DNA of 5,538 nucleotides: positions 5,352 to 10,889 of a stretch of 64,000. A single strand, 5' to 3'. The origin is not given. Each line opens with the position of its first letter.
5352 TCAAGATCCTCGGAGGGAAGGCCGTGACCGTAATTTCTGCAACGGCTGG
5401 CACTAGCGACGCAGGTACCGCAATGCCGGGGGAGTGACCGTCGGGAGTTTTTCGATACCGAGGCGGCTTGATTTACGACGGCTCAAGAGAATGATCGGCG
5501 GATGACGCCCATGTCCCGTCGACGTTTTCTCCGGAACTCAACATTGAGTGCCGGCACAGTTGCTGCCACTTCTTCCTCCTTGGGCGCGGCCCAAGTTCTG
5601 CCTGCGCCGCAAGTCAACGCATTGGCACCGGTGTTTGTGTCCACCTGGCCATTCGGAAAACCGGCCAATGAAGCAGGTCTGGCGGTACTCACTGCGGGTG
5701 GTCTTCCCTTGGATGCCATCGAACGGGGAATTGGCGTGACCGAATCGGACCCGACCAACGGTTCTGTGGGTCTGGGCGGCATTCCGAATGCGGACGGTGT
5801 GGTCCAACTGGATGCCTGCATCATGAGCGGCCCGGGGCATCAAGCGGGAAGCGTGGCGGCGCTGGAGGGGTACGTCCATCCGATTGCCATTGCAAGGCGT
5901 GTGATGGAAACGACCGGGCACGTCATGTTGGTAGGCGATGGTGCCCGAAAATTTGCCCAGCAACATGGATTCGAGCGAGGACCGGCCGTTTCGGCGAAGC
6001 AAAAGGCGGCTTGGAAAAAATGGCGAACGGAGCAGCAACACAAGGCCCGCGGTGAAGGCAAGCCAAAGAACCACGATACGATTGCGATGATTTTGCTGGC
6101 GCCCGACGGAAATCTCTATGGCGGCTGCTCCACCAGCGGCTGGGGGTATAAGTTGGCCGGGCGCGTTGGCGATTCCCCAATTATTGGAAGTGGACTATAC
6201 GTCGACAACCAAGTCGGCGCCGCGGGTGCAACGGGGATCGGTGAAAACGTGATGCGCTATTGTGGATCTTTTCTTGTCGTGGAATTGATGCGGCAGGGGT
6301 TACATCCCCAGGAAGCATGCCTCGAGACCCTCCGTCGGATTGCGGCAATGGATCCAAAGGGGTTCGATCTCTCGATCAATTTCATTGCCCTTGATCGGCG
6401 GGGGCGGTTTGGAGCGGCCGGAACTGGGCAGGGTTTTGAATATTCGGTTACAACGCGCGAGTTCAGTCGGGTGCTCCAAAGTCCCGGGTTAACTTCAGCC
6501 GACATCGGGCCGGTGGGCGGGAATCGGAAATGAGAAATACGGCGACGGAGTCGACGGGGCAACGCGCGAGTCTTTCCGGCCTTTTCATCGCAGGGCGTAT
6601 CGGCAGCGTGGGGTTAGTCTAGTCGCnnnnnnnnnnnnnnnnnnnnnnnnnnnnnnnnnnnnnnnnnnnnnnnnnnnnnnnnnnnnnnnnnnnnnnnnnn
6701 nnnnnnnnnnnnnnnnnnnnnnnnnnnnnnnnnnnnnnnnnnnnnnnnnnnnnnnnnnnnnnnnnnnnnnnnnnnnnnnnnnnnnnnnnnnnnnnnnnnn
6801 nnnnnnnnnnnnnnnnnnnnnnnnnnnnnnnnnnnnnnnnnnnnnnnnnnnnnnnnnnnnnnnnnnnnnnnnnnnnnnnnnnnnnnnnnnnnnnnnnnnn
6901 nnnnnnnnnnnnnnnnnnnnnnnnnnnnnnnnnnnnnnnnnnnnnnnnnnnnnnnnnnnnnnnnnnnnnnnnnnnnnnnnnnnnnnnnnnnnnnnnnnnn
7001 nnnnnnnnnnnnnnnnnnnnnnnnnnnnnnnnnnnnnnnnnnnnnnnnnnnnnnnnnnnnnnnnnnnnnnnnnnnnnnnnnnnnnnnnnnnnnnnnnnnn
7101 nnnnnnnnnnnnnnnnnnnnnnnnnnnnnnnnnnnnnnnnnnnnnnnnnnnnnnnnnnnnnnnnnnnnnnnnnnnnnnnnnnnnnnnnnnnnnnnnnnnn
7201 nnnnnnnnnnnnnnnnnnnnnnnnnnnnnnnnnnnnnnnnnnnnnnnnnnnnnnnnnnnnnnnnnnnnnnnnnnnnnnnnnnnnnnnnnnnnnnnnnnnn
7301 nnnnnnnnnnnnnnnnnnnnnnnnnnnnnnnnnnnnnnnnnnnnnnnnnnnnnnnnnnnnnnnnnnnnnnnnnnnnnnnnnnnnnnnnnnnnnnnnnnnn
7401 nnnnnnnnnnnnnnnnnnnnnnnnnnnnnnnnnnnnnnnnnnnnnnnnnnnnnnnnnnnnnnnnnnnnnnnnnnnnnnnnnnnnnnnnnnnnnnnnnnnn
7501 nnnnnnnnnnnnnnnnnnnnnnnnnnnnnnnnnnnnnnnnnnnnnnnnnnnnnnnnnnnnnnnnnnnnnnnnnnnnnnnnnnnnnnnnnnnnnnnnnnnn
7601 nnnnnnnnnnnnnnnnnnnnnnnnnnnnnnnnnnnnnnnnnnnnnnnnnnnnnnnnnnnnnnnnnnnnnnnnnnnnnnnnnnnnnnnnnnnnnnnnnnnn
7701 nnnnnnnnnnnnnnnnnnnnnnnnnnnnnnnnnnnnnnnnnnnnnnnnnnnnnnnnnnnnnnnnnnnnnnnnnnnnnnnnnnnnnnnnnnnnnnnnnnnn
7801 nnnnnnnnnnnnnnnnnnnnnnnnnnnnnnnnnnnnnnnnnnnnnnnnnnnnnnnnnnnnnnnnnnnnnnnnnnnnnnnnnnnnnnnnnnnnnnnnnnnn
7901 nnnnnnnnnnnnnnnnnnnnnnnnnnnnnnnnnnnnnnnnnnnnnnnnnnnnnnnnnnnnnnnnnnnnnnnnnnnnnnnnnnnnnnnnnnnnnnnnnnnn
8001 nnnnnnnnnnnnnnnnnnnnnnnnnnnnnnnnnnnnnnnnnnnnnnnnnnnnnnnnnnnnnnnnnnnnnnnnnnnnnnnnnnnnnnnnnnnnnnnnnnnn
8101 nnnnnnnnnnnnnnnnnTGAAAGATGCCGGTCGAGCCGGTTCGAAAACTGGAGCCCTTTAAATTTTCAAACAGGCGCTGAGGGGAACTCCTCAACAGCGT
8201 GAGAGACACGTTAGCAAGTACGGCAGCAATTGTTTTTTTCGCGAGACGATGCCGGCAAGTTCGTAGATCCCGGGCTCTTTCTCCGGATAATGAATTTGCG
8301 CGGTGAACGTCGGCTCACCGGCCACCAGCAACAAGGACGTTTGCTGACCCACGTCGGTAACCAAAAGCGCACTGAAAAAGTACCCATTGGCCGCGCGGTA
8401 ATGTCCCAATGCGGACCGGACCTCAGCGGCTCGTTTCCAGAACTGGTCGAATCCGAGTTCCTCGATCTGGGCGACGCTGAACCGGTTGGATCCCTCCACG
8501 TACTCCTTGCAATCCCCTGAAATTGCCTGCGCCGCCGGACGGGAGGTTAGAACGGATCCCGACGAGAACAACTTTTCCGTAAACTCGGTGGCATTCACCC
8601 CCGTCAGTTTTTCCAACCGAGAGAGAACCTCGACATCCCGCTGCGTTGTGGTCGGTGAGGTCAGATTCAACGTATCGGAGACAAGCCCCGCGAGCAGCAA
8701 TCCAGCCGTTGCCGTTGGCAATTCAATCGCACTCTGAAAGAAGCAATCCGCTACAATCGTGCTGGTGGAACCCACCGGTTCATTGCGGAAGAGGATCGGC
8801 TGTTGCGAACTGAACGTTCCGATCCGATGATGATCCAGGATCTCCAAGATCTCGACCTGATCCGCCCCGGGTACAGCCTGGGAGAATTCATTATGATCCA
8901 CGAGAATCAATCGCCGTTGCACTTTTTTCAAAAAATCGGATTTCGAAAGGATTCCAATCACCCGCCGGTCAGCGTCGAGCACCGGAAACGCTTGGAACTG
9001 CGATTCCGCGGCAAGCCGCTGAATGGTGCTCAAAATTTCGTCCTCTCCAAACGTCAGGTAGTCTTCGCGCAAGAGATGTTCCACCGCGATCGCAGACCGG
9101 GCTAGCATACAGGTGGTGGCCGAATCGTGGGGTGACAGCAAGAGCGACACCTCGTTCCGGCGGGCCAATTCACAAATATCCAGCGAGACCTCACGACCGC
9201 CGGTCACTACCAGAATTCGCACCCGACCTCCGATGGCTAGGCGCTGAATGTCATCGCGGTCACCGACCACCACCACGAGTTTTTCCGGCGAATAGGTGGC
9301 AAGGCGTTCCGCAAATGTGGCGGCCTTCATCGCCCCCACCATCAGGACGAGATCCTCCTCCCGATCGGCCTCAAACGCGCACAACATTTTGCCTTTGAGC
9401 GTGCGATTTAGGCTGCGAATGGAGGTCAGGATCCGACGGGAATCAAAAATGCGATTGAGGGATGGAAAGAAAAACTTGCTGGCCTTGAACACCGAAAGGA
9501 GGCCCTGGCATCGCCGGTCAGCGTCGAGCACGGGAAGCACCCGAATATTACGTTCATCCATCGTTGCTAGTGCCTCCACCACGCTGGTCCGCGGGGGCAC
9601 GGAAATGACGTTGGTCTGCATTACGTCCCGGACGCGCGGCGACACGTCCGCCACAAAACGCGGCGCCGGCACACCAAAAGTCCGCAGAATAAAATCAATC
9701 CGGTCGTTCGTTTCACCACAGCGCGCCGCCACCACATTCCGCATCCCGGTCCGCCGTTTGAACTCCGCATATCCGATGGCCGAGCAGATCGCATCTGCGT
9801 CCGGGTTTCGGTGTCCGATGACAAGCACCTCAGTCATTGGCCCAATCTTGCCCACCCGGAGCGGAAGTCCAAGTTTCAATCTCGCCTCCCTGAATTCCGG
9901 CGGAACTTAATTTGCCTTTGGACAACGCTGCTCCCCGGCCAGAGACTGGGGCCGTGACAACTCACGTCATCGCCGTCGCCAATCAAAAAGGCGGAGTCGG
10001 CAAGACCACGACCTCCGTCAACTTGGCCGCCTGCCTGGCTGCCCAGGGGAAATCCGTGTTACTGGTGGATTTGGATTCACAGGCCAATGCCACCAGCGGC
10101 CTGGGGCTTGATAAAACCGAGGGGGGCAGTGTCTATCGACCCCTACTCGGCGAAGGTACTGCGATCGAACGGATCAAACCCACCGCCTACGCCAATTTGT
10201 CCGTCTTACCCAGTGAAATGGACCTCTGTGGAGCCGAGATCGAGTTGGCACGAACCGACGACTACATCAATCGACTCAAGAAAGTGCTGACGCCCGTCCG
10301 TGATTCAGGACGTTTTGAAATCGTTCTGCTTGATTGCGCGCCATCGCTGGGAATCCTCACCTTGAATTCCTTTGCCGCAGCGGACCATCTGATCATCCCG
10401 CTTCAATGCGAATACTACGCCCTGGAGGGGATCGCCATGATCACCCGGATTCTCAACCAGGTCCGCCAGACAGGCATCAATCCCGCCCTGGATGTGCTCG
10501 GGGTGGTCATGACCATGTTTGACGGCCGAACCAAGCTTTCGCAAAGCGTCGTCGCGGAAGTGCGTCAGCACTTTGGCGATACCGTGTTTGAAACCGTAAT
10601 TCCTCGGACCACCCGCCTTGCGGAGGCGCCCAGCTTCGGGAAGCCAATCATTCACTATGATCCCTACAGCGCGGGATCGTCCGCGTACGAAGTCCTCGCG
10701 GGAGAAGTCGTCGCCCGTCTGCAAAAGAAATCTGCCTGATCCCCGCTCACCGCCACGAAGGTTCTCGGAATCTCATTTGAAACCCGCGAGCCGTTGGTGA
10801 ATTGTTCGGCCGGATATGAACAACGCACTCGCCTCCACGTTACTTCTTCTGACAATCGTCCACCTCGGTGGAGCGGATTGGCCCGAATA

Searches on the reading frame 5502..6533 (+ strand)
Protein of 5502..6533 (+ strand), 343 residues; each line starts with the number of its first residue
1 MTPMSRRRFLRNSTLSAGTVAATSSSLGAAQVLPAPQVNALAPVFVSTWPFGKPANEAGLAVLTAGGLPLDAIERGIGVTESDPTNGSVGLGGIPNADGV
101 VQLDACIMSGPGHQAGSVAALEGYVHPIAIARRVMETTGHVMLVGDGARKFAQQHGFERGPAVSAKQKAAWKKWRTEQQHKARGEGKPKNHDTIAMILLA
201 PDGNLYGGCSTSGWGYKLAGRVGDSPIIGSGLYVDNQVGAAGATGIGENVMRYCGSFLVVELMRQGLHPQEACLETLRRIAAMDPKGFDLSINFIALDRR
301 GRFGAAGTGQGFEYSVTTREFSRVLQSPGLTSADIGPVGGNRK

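Call 28: search_protein_families(library=pfam, proteins=[window:5502-6533:+], max_evalue=0.001)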
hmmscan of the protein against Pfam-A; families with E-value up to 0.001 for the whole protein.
window:5502-6533:+ (343 aa): 1 family
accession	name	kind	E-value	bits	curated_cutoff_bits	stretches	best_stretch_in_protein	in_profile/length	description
PF01112.23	Asparaginase_2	-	2.6e-61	207.9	27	1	55-312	29-293/309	Asparaginase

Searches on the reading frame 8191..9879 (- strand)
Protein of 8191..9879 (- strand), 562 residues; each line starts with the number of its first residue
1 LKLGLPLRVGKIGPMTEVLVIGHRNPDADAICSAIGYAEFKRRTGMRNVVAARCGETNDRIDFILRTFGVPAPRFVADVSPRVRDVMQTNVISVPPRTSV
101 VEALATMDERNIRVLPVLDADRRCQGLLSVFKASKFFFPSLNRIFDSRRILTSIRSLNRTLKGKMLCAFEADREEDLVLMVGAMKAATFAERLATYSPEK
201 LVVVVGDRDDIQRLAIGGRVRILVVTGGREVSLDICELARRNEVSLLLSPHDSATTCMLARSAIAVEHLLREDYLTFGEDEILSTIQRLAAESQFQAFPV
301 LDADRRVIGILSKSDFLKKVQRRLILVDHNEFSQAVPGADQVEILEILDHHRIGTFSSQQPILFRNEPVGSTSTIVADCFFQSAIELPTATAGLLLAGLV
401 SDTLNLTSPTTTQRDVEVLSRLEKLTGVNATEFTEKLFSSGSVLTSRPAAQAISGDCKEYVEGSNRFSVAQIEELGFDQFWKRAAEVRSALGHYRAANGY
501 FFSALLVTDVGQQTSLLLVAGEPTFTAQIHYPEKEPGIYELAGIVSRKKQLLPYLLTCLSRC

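Call 28: search_protein_families(library=pfam, proteins=[window:8191-9879:-], max_evalue=0.001)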
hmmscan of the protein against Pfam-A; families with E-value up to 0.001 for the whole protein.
window:8191-9879:- (562 aa): 4 families
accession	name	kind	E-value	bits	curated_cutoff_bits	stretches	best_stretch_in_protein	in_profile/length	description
PF01368.27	DHH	-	4.7e-20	72.6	28.1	2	262-398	17-124/125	DHH family, N-terminal domain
PF00571.33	CBS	-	2.1e-19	70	24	2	83-130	1-48/57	CBS domain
PF07085.17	DRTGG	-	1.1e-18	67.4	25.2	1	157-260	2-102/105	DRTGG domain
PF02833.19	DHHA2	-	1.2e-18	68.1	27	1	436-556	2-124/126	DHHA2 domain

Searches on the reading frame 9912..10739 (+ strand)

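Call 28: search_protein_families(library=pfam, proteins=[window:9912-10739:+], max_evalue=0.001)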
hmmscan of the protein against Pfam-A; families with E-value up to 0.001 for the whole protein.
window:9912-10739:+ (275 aa): 9 families
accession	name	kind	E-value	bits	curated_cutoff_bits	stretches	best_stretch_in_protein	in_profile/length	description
PF13614.12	AAA_31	-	1.3e-56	191.8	27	1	18-194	2-176/177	AAA domain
PF01656.29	CbiA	-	2.8e-30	105.3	25.4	1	20-246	1-125/125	CobQ/CobB/MinD/ParA nucleotide binding domain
PF09140.17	MipZ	-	1.5e-10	41.3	20.7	1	18-58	1-41/262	ATPase MipZ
PF10609.15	ParA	-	2.6e-10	40.6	27.1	1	17-57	3-43/246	NUBPL iron-transfer P-loop NTPase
PF00142.24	Fer4_NifH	-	1.9e-09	37.8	25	1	25-62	7-44/271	4Fe-4S iron sulfur cluster binding proteins, NifH/frxC family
PF06564.18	CBP_BcsQ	-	7e-08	32.7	21.3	1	19-263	3-230/234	Cellulose biosynthesis protein BcsQ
PF02374.21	ArsA_ATPase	-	7.8e-07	29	24.3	1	25-56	8-39/305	Anion-transporting ATPase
PF00448.28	SRP54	-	0.00012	22.2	22.7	0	28-57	11-40/196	SRP54-type protein, GTPase domain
PF07015.17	VirC1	-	0.00075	19.3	24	0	19-56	3-40/231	VirC1 protein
